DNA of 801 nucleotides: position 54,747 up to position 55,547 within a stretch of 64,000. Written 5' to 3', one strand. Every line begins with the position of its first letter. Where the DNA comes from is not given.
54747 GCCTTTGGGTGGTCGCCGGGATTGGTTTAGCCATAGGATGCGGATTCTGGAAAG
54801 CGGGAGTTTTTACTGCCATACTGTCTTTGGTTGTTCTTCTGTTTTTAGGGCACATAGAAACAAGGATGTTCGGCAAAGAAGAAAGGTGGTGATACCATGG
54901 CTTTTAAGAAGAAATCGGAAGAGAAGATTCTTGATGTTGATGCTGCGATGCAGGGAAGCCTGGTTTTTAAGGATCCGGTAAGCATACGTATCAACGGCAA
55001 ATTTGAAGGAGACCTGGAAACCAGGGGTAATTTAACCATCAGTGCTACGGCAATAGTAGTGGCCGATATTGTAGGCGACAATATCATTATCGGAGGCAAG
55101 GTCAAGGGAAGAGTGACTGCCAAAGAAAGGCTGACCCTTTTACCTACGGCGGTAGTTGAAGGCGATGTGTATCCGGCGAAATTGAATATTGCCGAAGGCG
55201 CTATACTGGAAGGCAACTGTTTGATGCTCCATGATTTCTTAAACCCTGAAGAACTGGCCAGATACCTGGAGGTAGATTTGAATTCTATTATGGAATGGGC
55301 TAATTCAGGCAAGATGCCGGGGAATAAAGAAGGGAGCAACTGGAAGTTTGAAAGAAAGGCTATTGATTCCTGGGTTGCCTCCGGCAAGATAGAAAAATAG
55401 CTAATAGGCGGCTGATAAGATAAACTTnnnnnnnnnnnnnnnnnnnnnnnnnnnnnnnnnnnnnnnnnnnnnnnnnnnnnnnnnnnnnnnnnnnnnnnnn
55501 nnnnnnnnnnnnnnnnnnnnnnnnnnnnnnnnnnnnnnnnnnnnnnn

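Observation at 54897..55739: Bactofilin fused to an HTH_17 DNA-binding domain, followed by a membrane-anchored HTH_17 paralog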

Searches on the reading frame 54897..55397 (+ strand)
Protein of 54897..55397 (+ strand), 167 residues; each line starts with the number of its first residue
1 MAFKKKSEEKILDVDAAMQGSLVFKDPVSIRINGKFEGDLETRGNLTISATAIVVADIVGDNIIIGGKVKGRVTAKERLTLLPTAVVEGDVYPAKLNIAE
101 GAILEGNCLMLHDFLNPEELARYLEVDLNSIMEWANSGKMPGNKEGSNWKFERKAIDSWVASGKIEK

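Call 3: search_protein_families(library=pfam, proteins=[window:54897-55397:+], max_evalue=1)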
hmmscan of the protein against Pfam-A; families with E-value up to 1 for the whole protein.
window:54897-55397:+ (167 aa): 3 families
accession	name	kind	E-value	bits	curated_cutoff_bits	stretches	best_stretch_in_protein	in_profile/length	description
PF04519.19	Bactofilin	-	9.7e-24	83.9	27.9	1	11-108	2-97/98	Polymer-forming cytoskeletal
PF12728.13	HTH_17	-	3.6e-09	37.2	27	1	114-163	1-50/51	Helix-turn-helix domain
PF21305.2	type_II_gspD_N0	-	0.0021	18.3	27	1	47-75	7-35/71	GspD-like, N0 domain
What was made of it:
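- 54897..55400 (+): Bactofilin-HTH_17 fusion protein (167 aa). Pfam hits (call 3).
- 55236..55385 (+): C-terminal winged HTH (HTH_17, residues 114-163). Acidic variant. PF12728 37.2 bits (call 3).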

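Call 4: search_protein_families(library=ncbifam, proteins=[window:54897-55397:+], max_evalue=1)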
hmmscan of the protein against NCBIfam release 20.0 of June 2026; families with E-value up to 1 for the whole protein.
window:54897-55397:+ (167 aa): 4 families
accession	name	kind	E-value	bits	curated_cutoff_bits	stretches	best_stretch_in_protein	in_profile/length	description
NF047737.1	antiphage_MADS1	equivalog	4.6e-11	42.8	80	1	118-160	7-49/49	methylation-associated defense system helix-turn-helix domain-containing protein MAD1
TIGR01764.1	excise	domain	1.8e-06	28.2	28.8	1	115-161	2-48/49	excisionase family DNA-binding protein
NF033787.1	HTH_BldC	subfamily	0.0042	16.9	77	1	114-140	2-28/49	BldC family transcriptional regulator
NF040481.1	YdcK_fam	equivalog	0.09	11.7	350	0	97-113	233-249/326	YdcK family protein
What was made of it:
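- On HTH_17 / excisionase-MerR-type winged HTH (PF12728, TIGR01764): The fusion scores 28.2 bits, just below it (call 4).
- On BldC family (NF033787): 16.9 bits against a cut-off of 77 (call 4).
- Closest known: BldC of Streptomyces. Different: NF033787 (HTH_BldC) scores 16.9 bits against a cut-off of 77 (call 4).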

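Call 7: find_homologous_proteins(query=window:54897-55397:+, max_evalue=0.001)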
Query window:54897-55397:+ (167 aa): 1352 proteins with E <= 0.001 among 1403 candidates; the best 120 are listed.
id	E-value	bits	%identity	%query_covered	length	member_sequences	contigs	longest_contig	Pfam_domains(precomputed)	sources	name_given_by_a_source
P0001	3.4e-103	360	100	100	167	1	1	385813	PF12728.14,PF04519.20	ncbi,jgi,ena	ncbi:MAG: polymer-forming cytoskeletal protein [Candidatus Omnitrophota bacterium]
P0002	2.0e-93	328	88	100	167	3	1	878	PF12728.14,PF04519.20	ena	-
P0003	1.1e-91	323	86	100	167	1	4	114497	PF12728.14,PF04519.20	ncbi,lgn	-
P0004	4.9e-91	321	84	100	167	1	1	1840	PF12728.14,PF04519.20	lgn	-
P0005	6.0e-91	320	86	100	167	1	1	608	PF12728.14,PF04519.20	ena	-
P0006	7.0e-91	320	86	100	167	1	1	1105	PF12728.14,PF04519.20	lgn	-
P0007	1.2e-90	319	84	100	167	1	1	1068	PF12728.14,PF04519.20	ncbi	-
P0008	1.3e-90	319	85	100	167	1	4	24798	PF12728.14,PF04519.20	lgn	-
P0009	1.3e-90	319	84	100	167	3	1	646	PF12728.14,PF04519.20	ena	-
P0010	1.3e-90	319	84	100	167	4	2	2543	PF12728.14,PF04519.20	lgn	-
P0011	1.7e-90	319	85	100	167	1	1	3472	PF12728.14,PF04519.20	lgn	-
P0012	2.0e-90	319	83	100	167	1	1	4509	PF12728.14,PF04519.20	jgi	jgi:excisionase family DNA binding protein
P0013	2.3e-90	318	86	100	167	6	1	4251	PF12728.14,PF04519.20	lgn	-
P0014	4.2e-90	318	84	100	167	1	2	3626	PF12728.14,PF04519.20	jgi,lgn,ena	-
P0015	4.3e-90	318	83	100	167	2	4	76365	PF12728.14,PF04519.20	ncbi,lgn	-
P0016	4.4e-90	318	84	100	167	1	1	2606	PF12728.14,PF04519.20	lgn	-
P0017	5.4e-90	317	84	100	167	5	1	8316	PF12728.14,PF04519.20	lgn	-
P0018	5.7e-90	317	85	100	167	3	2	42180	PF12728.14,PF04519.20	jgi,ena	-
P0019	7.3e-90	317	86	100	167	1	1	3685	PF12728.14,PF04519.20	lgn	-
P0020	8.3e-90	317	82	100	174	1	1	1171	PF12728.14,PF04519.20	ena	-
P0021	1.0e-89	316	85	100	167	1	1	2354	PF12728.14,PF04519.20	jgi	-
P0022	1.1e-89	316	84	100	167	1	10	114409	PF12728.14,PF04519.20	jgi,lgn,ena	jgi:excisionase family DNA binding protein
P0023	1.1e-89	316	84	100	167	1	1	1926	PF12728.14,PF04519.20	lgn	-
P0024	1.4e-89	316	85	100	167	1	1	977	PF12728.14,PF04519.20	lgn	-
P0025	1.6e-89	316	84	100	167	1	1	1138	PF12728.14,PF04519.20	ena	-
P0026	2.3e-89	315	85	100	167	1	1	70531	PF12728.14,PF04519.20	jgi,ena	jgi:excisionase family DNA binding protein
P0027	2.6e-89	315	84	100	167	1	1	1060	PF12728.14,PF04519.20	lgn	-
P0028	2.7e-89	315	84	100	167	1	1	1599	PF12728.14,PF04519.20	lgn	-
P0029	2.7e-89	315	85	100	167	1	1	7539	PF12728.14,PF04519.20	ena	-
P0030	2.9e-89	315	85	100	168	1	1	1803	PF12728.14,PF04519.20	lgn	-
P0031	3.6e-89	315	83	100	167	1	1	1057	PF12728.14,PF04519.20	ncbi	-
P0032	3.8e-89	314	86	100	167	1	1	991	PF12728.14,PF04519.20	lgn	-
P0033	5.2e-89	314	82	100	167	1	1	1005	PF12728.14,PF04519.20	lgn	-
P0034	5.8e-89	314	83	100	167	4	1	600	PF12728.14,PF04519.20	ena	-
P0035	6.7e-89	314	83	100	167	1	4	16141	PF12728.14,PF04519.20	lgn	-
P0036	7.4e-89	314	83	100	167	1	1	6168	PF12728.14,PF04519.20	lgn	-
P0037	8.2e-89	313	83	100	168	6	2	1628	PF12728.14,PF04519.20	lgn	-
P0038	8.2e-89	313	82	100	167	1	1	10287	PF12728.14,PF04519.20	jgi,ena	-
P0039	8.3e-89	313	84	100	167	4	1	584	PF12728.14,PF04519.20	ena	-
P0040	1.0e-88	313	81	100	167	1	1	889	PF12728.14,PF04519.20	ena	-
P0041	1.3e-88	313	82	100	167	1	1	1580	PF12728.14,PF04519.20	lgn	-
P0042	1.3e-88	313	83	100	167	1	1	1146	PF12728.14,PF04519.20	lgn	-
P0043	1.4e-88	313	82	100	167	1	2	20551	PF12728.14,PF04519.20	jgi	jgi:excisionase family DNA binding protein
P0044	1.4e-88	313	84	100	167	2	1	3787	PF12728.14,PF04519.20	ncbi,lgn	-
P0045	1.6e-88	312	83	100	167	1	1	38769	PF12728.14,PF04519.20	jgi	-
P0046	1.7e-88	312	82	100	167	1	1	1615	PF12728.14,PF04519.20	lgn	-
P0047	1.8e-88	312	83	100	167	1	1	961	PF12728.14,PF04519.20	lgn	-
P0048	1.9e-88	312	83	100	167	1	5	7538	PF12728.14,PF04519.20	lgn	-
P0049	2.0e-88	312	84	100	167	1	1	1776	PF12728.14,PF04519.20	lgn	-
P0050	2.1e-88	312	81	100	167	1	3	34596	PF12728.14,PF04519.20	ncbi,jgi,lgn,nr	ncbi:MAG: polymer-forming cytoskeletal protein [Candidatus Omnitrophica bacterium]|nr:polymer-formin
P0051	2.1e-88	312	83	100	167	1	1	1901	PF12728.14,PF04519.20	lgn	-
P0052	2.2e-88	312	81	100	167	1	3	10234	PF12728.14,PF04519.20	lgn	-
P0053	2.4e-88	312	82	99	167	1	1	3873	PF12728.14,PF04519.20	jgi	jgi:excisionase family DNA binding protein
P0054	2.7e-88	312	82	100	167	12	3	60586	PF12728.14,PF04519.20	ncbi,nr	ncbi:MAG: polymer-forming cytoskeletal protein [Candidatus Omnitrophica bacterium]|nr:polymer-formin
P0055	2.8e-88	312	83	100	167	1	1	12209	PF12728.14,PF04519.20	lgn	-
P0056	3.8e-88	311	83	100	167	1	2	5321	PF12728.14,PF04519.20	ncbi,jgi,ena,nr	ncbi:MAG: polymer-forming cytoskeletal protein [Candidatus Omnitrophica bacterium]|jgi:excisionase f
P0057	4.0e-88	311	82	100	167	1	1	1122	PF12728.14,PF04519.20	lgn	-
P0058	4.3e-88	311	81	100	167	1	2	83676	PF12728.14,PF04519.20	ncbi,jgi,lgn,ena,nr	ncbi:MAG: polymer-forming cytoskeletal protein [Candidatus Omnitrophica bacterium]|jgi:excisionase f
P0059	4.5e-88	311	84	100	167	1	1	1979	PF12728.14,PF04519.20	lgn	-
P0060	4.5e-88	311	84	100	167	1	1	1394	PF12728.14,PF04519.20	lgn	-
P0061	4.6e-88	311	84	100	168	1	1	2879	PF12728.14,PF04519.20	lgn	-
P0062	5.2e-88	311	84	100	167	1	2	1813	PF12728.14,PF04519.20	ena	-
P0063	5.4e-88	311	83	100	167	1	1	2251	PF12728.14,PF04519.20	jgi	jgi:excisionase family DNA binding protein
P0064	5.4e-88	311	82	100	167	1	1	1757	PF12728.14,PF04519.20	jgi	-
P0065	5.5e-88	311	84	99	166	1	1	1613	PF12728.14,PF04519.20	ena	-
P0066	5.8e-88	311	83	100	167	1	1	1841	PF12728.14,PF04519.20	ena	-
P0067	6.2e-88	311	81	100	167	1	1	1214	PF12728.14,PF04519.20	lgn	-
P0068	6.4e-88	310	83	100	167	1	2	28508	PF12728.14,PF04519.20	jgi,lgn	jgi:excisionase family DNA binding protein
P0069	6.6e-88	310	81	100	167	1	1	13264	PF12728.14,PF04519.20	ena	-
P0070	6.6e-88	310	83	100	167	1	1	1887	PF12728.14,PF04519.20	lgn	-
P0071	6.7e-88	310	84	99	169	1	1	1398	PF12728.14,PF04519.20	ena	-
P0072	6.8e-88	310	83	100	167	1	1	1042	PF12728.14,PF04519.20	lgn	-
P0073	6.9e-88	310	82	100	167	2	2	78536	PF12728.14,PF04519.20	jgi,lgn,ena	jgi:cytoskeletal protein CcmA (bactofilin family)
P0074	6.9e-88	310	83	100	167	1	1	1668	PF12728.14,PF04519.20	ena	-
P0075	6.9e-88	310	81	100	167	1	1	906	PF12728.14,PF04519.20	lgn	-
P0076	7.0e-88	310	81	100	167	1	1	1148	PF12728.14,PF04519.20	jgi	jgi:excisionase family DNA binding protein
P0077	7.4e-88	310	83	100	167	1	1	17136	PF12728.14,PF04519.20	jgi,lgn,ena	-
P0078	7.7e-88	310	81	100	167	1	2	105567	PF12728.14,PF04519.20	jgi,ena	-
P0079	8.4e-88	310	81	100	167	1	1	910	PF12728.14,PF04519.20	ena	-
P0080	8.9e-88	310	81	100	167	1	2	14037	PF12728.14,PF04519.20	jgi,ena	-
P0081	8.9e-88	310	81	100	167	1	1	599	PF12728.14,PF04519.20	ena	-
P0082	9.3e-88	310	85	99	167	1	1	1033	PF12728.14,PF04519.20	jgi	jgi:excisionase family DNA binding protein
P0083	9.4e-88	310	81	100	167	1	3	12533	PF12728.14,PF04519.20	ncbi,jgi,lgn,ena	-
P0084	1.0e-87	310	84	100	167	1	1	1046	PF12728.14,PF04519.20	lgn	-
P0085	1.0e-87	310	82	100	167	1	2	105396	PF12728.14,PF04519.20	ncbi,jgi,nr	ncbi:MAG: polymer-forming cytoskeletal protein [Candidatus Omnitrophica bacterium]|jgi:excisionase f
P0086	1.1e-87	310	82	100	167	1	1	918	PF12728.14,PF04519.20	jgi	-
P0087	1.3e-87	310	84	100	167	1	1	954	PF12728.14,PF04519.20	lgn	-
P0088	1.4e-87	309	81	100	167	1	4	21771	PF12728.14,PF04519.20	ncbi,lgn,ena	-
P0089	1.4e-87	309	85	100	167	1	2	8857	PF12728.14,PF04519.20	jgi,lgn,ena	-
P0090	1.4e-87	309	83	99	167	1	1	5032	PF12728.14,PF04519.20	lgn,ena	-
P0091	1.4e-87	309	81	100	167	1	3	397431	PF12728.14,PF04519.20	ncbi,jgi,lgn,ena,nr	ncbi:MAG: polymer-forming cytoskeletal protein [Candidatus Omnitrophica bacterium]|nr:polymer-formin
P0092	1.4e-87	309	83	100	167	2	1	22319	PF12728.14,PF04519.20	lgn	-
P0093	1.4e-87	309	84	100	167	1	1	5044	PF12728.14,PF04519.20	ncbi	-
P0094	1.4e-87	309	83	100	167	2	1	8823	PF12728.14,PF04519.20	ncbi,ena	-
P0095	1.4e-87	309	81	100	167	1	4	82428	PF12728.14,PF04519.20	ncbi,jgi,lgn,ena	ncbi:MAG: polymer-forming cytoskeletal protein [Candidatus Omnitrophota bacterium]|jgi:excisionase f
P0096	1.6e-87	309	80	100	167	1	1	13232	PF12728.14,PF04519.20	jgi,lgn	jgi:excisionase family DNA binding protein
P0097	1.8e-87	309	82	100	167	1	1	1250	PF12728.14,PF04519.20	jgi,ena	-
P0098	1.9e-87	309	83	100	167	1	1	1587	PF12728.14,PF04519.20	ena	-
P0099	2.0e-87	309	81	100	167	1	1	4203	PF12728.14,PF04519.20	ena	-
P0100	2.1e-87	309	80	100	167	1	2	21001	PF12728.14,PF04519.20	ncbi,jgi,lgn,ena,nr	ncbi:MAG: polymer-forming cytoskeletal protein [Candidatus Omnitrophica bacterium]|nr:polymer-formin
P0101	2.2e-87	309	80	100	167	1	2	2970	PF12728.14,PF04519.20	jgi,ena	-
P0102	2.2e-87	309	81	100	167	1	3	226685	PF12728.14,PF04519.20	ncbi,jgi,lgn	jgi:excisionase family DNA binding protein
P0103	2.2e-87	309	81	100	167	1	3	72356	PF12728.14,PF04519.20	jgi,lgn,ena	-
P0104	2.3e-87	309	83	100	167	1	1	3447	PF12728.14,PF04519.20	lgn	-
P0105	2.3e-87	309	83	100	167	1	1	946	PF12728.14,PF04519.20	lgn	-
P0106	2.5e-87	309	83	100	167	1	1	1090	PF12728.14,PF04519.20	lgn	-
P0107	2.6e-87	309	81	100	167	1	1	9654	PF12728.14,PF04519.20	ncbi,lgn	-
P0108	2.6e-87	308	82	100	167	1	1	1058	PF12728.14,PF04519.20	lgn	-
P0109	2.7e-87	308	84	100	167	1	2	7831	PF12728.14,PF04519.20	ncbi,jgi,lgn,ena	-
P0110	2.8e-87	308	80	100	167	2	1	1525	PF12728.14,PF04519.20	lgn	-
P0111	2.9e-87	308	83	100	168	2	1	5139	PF12728.14,PF04519.20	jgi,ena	-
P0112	2.9e-87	308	84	100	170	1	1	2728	PF12728.14,PF04519.20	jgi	-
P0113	2.9e-87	308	83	100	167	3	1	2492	PF12728.14,PF04519.20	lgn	-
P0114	3.1e-87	308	82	100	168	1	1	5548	PF12728.14,PF04519.20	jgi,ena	-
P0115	3.1e-87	308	80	100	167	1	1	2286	PF12728.14,PF04519.20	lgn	-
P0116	3.2e-87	308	83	100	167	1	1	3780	PF12728.14,PF04519.20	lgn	-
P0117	3.4e-87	308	80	100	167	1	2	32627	PF12728.14,PF04519.20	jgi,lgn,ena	-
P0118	3.6e-87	308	84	99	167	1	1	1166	PF12728.14,PF04519.20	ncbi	-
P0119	4.0e-87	308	83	99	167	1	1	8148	PF12728.14,PF04519.20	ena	-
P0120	4.3e-87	308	81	100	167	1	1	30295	PF12728.14,PF04519.20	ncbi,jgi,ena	ncbi:MAG: polymer-forming cytoskeletal protein [Candidatus Omnitrophota bacterium]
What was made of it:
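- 54897..55400 (+): 1,352 homologous clusters (call 7).
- Checked: The top 120 are 80-100 % identical, nearly all are 167 aa, and all carry both Pfam domains (call 7).
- The same 167-aa fusion is recovered from over a thousand independent assemblies (call 7).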

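Call 10: find_related_loci(query=window:54897-55397:+, collection=genome_contigs, flank=6000)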
Query window:54897-55397:+ (167 aa) in genome_contigs; peptide patterns used: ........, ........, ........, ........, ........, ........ (x = any residue, [..] = any of these).
123 stretches matched a pattern; 70 encode a relative of the query (tblastn E <= 1e-3); 70 distinct loci.
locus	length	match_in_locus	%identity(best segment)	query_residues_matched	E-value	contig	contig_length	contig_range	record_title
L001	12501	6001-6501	84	1-167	1e-97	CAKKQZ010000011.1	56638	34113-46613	Omnitrophica bacterium GWA2_41_15 isolate Hainich-H51-bin231-1 genome assembly, contig: H51-bin231_1_Hain_H51_02um_R1_14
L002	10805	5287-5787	81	1-167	2e-94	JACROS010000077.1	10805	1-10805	MAG: Candidatus Omnitrophota bacterium isolate NC_groundwater_1967_Pr3_S-0.2um_38_3 scaffold_526126, whole genome shotgu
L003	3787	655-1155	84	1-167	4e-95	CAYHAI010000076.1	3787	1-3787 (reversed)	MAG TPA_asm: uncultured Planctomycetales bacterium isolate ERP119294_co2_437 genome assembly, contig: k141_3737909, whol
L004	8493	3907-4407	81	1-167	8e-94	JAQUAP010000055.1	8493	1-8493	MAG: Candidatus Omnitrophota bacterium isolate STC_87 NODE_20999_length_8493_cov_3.099211_Sandtown_C, whole genome shotg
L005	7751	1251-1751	80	1-167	3e-93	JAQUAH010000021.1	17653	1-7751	MAG: Candidatus Omnitrophota bacterium isolate STC_8 NODE_6829_length_17653_cov_2.769828_Sandtown_C, whole genome shotgu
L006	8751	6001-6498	83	1-166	6e-93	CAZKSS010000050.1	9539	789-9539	MAG TPA_asm: uncultured Planctomycetales bacterium isolate SRP098346_co1_421 genome assembly, contig: NODE_9376_length_9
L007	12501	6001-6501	80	1-167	6e-93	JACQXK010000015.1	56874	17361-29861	MAG: Candidatus Omnitrophota bacterium isolate NC_groundwater_1513_Pr4_B-0.1um_40_4 SR1-18-B1_scaffold_39807, whole geno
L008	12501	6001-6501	82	1-167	4e-93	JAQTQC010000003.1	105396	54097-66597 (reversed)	MAG: Candidatus Omnitrophota bacterium isolate STB_130 NODE_429_length_105396_cov_13.489394_Sandtown_B, whole genome sho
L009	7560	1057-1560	82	1-167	4e-93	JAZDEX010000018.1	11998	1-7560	MAG: Candidatus Omnitrophota bacterium isolate MEGAHIT-group-0.17 k141_18472829, whole genome shotgun sequence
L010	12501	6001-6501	80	1-167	1e-92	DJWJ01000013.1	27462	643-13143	MAG TPA_asm: Candidatus Omnitrophica bacterium UBA6233 UBA6233_contig_45547, whole genome shotgun sequence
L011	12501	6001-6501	80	1-167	3e-92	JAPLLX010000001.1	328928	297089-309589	MAG: Candidatus Omnitrophota bacterium isolate LacPavin_0920_WC90_MAG_43_22 LacPavin_0920_WC90_scaffold_550025, whole ge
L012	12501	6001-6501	81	1-167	1e-91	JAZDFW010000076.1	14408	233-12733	MAG: Candidatus Omnitrophota bacterium isolate MEGAHIT-group-0.225 k141_15362127, whole genome shotgun sequence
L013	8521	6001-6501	78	1-167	7e-92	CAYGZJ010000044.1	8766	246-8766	MAG TPA_asm: uncultured Planctomycetales bacterium isolate ERP119294_co1_460 genome assembly, contig: NODE_11388_length_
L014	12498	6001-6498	80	1-166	1e-90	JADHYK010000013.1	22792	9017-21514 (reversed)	MAG: Candidatus Omnitrophota bacterium isolate BS750m-G77 BS307-750m-sub-C82, whole genome shotgun sequence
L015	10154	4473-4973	79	1-167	2e-90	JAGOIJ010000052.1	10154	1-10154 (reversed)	MAG: Candidatus Omnitrophota bacterium isolate Go_SlDig_bin_191 Go_SlDig_20328_length_10154_cov_4.179316, whole genome s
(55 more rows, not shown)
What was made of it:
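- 54897..55400 (+): 68 species genomes (call 10).
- Checked: 68 species-representative genomes encode the full-length fusion (call 10).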

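Call 16: search_protein_representatives(protein=window:54897-55397:+)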
Query: 167 residues. Proteins with E-value up to 0.001 (for the whole library): 9503; up to 1e-10: 347; up to 1e-30: 18. The best 150 are listed.
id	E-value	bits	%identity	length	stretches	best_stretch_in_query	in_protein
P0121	2.3e-49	183.5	55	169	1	4-165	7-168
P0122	2.5e-45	170.4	68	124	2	1-77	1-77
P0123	3.3e-42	160.2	51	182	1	4-165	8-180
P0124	1.5e-41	158.1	52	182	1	5-165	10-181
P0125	1.7e-39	151.4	52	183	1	4-165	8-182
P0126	4.4e-39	150.1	48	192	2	7-120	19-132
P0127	9.0e-39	149.1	47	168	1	4-161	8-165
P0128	7.6e-38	146.1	48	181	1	10-165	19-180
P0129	9.2e-38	145.8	46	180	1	9-162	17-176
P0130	1.3e-37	145.3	47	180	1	6-165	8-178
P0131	4.9e-37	143.4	66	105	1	18-122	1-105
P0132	8.9e-37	142.6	46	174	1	6-163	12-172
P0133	9.1e-37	142.6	49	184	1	5-166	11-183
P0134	1.0e-36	142.4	50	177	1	9-165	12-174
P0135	6.2e-36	139.8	43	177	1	7-166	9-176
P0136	1.4e-33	132.2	42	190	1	7-166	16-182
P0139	2.2e-30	121.8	41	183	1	3-161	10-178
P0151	2.0e-23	99.2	37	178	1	7-164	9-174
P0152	3.6e-23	98.4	36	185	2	4-113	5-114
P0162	1.5e-20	89.9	38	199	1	10-163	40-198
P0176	3.1e-17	79.1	33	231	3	110-161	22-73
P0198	7.5e-15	71.3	27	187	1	10-163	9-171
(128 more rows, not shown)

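Call 17: list_cluster_members(proteins=[P0121, P0123, P0127, P0129, P0135, P0136, P0139, P0151, P0162, P0198])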
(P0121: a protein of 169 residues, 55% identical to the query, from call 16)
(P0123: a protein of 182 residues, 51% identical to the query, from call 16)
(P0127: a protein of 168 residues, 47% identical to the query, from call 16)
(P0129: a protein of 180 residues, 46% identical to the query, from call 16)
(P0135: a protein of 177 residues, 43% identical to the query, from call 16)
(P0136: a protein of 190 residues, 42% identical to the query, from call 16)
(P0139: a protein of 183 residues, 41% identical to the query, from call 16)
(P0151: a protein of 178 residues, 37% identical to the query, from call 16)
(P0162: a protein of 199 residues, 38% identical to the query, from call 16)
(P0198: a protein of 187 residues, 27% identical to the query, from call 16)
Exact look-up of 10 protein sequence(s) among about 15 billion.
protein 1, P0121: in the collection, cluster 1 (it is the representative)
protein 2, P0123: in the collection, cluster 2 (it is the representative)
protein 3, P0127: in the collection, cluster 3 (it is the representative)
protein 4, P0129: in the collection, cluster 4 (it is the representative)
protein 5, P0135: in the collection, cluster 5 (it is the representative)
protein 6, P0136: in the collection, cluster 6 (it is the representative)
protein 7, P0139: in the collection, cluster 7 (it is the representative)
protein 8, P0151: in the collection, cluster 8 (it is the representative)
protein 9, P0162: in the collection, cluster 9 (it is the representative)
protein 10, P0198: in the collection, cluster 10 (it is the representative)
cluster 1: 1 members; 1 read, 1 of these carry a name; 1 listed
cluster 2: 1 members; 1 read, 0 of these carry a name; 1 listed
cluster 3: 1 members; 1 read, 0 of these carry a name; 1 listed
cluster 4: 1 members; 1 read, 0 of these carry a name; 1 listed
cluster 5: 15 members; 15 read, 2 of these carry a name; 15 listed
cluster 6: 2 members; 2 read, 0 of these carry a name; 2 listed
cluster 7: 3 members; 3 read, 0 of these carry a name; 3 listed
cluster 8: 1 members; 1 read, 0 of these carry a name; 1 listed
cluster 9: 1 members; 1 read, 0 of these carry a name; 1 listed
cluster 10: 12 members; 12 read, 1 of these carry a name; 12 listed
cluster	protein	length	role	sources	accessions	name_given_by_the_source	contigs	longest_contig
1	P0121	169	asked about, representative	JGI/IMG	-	excisionase family DNA binding protein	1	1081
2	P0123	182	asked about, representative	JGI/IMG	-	-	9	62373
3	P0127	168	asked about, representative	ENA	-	-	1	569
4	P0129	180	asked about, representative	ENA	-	-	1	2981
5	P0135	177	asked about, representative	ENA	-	-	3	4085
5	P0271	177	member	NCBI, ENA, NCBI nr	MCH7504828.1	polymer-forming cytoskeletal protein [PVC group bacterium]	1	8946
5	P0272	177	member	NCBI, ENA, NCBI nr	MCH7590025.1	polymer-forming cytoskeletal protein [PVC group bacterium]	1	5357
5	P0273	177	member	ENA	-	-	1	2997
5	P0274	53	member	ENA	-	-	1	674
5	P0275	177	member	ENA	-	-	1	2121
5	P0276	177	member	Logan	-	-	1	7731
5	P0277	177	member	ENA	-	-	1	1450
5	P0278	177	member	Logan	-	-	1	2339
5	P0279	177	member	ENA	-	-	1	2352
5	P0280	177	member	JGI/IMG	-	-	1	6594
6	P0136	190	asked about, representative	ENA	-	-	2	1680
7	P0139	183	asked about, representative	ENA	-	-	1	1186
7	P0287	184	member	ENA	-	-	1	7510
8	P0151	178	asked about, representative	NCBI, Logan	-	-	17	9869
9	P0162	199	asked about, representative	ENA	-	-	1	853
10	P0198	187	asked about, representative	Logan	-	-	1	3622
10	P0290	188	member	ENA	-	-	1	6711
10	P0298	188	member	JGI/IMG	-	-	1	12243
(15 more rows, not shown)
